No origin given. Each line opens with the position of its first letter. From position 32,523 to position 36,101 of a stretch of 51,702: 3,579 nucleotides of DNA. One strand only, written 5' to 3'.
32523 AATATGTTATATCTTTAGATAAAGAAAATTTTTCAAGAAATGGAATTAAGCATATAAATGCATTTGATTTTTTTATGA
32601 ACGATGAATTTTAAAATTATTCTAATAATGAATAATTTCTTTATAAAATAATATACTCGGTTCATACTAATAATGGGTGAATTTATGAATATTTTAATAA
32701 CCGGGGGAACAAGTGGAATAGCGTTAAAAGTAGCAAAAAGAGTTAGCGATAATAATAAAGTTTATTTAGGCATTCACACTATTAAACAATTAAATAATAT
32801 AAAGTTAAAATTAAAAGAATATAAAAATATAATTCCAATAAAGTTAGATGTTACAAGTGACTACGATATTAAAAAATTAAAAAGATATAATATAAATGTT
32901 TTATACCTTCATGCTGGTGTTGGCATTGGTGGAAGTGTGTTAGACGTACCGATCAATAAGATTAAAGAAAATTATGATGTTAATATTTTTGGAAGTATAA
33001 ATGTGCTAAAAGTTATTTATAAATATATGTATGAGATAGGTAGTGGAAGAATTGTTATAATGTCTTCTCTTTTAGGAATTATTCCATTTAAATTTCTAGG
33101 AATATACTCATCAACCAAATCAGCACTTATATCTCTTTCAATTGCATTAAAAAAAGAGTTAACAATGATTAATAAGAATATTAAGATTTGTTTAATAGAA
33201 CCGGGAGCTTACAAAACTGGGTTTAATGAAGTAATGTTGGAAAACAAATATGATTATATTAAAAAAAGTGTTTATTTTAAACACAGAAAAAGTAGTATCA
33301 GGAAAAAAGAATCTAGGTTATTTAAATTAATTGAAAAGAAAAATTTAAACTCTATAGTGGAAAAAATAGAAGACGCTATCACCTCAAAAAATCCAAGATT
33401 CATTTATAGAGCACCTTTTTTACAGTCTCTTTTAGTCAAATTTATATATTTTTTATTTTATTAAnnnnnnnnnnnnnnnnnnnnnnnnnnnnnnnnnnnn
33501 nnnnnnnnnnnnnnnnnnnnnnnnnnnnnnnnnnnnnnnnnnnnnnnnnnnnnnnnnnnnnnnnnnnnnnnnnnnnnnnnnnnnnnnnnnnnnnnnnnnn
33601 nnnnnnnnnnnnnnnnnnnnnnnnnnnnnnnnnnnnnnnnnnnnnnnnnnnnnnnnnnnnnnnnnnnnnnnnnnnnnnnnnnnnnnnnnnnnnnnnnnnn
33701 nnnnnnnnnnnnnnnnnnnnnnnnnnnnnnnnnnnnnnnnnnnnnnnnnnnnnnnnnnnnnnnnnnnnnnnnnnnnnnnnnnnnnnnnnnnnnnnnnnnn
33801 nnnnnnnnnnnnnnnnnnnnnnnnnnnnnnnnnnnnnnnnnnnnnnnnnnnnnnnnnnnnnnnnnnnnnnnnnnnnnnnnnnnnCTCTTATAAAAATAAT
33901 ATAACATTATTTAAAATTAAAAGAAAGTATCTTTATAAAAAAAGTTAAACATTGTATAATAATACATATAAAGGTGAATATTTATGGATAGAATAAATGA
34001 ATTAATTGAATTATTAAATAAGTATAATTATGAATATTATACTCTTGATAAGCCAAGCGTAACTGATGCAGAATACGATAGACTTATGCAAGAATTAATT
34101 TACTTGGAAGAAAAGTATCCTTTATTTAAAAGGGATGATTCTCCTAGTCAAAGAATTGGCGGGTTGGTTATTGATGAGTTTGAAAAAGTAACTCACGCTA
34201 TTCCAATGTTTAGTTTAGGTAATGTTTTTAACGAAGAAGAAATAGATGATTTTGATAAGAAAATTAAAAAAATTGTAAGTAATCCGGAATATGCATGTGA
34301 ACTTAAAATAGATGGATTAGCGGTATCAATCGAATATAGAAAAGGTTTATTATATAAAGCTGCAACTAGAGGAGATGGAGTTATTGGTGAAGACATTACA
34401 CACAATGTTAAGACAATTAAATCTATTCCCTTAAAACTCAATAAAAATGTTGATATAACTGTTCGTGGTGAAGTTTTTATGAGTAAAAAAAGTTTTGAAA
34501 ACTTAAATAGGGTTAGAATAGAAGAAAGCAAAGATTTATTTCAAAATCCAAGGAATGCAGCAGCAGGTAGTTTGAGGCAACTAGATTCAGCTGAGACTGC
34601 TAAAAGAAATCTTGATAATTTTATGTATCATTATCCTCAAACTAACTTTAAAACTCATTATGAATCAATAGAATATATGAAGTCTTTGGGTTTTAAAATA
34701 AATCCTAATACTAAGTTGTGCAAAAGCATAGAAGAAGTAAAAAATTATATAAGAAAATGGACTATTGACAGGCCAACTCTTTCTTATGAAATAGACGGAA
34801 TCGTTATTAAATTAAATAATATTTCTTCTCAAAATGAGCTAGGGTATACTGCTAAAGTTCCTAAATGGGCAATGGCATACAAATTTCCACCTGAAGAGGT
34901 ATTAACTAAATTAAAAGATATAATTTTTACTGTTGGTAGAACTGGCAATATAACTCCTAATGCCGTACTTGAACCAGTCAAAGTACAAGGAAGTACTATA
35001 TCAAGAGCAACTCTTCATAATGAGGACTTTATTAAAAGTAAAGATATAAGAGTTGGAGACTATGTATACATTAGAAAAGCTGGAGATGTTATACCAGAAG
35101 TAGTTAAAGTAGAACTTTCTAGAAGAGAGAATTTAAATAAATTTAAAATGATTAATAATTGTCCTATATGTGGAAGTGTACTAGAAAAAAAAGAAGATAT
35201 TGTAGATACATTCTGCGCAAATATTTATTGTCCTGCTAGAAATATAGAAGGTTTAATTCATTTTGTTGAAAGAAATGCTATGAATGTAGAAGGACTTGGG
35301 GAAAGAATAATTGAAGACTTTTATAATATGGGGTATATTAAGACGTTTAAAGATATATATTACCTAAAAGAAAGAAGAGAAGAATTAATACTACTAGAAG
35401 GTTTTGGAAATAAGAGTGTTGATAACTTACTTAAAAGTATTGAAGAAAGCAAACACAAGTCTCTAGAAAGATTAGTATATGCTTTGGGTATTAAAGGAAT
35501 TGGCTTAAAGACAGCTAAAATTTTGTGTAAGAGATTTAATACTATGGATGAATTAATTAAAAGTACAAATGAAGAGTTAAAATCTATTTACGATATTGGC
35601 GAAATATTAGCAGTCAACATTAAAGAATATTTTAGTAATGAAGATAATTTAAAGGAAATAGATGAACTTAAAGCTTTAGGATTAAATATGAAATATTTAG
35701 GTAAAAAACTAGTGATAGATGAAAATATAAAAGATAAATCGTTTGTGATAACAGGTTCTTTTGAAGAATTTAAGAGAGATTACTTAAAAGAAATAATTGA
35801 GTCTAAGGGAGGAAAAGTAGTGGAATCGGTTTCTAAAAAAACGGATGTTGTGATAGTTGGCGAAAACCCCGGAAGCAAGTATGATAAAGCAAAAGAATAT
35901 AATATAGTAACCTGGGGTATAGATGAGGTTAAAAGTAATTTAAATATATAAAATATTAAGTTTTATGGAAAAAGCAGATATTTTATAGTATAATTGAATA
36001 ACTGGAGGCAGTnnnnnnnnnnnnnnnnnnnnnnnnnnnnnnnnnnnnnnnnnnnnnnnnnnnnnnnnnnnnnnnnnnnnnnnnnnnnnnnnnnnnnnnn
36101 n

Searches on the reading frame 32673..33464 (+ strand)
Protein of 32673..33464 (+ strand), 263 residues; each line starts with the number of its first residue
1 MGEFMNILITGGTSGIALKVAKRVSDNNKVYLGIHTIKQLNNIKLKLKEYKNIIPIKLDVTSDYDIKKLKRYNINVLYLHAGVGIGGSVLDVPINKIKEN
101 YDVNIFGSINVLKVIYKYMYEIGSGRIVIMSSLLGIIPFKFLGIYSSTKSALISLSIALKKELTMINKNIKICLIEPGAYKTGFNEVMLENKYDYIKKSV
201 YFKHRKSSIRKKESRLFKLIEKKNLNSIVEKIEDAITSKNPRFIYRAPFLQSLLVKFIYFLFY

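Call 32: search_protein_families(library=pfam, proteins=[window:32673-33464:+])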
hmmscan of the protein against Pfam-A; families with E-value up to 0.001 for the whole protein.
window:32673-33464:+ (263 aa): 2 families
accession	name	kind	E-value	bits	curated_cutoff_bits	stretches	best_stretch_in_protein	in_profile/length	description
PF00106.31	adh_short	-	3.6e-28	98.8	26.6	1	7-187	3-189/195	short chain dehydrogenase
PF13561.12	adh_short_C2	-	4.7e-13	49.7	27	1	14-189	6-185/236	Enoyl-(Acyl carrier protein) reductase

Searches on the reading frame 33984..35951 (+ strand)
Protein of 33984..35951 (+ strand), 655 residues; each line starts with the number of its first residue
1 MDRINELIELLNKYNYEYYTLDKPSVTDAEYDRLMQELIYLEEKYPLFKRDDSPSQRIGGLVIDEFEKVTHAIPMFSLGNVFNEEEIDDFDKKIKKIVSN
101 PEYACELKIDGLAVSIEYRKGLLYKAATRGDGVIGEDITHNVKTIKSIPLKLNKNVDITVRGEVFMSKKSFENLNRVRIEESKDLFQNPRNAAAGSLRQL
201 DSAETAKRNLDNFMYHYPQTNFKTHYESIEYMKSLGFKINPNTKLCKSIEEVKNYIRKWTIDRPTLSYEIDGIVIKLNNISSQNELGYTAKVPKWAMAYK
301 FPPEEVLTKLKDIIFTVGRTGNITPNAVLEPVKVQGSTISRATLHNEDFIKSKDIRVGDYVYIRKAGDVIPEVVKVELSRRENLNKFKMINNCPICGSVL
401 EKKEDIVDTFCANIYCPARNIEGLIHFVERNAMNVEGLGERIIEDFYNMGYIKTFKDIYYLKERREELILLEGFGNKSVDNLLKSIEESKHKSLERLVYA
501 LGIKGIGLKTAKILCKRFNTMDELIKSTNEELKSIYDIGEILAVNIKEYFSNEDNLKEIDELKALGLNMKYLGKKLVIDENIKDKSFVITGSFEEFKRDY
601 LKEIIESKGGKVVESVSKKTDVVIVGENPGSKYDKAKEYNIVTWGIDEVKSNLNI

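Call 32: search_protein_families(library=pfam, proteins=[window:33984-35951:+])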
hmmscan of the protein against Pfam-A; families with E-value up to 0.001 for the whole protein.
window:33984-35951:+ (655 aa): 10 families
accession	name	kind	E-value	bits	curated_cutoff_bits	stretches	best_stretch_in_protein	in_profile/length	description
PF01653.23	DNA_ligase_aden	-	1.9e-98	329.5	27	1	65-304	3-253/253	NAD-dependent DNA ligase adenylation domain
PF03120.22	DNA_ligase_OB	-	2e-34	117.7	32.9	1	308-383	2-77/79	NAD-dependent DNA ligase OB-fold domain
PF12826.13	HHH_2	-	2.9e-18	66.2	27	1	496-557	1-62/64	Helix-hairpin-helix motif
PF00533.33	BRCT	-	1.1e-16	61.2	21.3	1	583-649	7-74/78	BRCA1 C Terminus (BRCT) domain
PF14520.12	HHH_5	-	2.2e-10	41.3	27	1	501-548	5-53/57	Helix-hairpin-helix domain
PF12738.14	PTCB-BRCT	-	2.7e-08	34.1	22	1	591-641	6-56/63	twin BRCT domain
PF03119.21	DNA_ligase_ZBD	-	3.3e-08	33.7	25.8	1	392-418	1-27/27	NAD-dependent DNA ligase C4 zinc finger domain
PF16589.12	BRCT_2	-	3.4e-06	27.7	27.3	1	583-643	4-66/86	BRCT domain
PF22745.1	Nlig-Ia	-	6.3e-05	24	27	1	15-47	17-49/92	DNA ligase-like, N-terminal NAD+-binding domain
PF01367.25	5_3_exonuc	-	0.0003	21.7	40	0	502-543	22-61/97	5'-3' exonuclease, C-terminal SAM fold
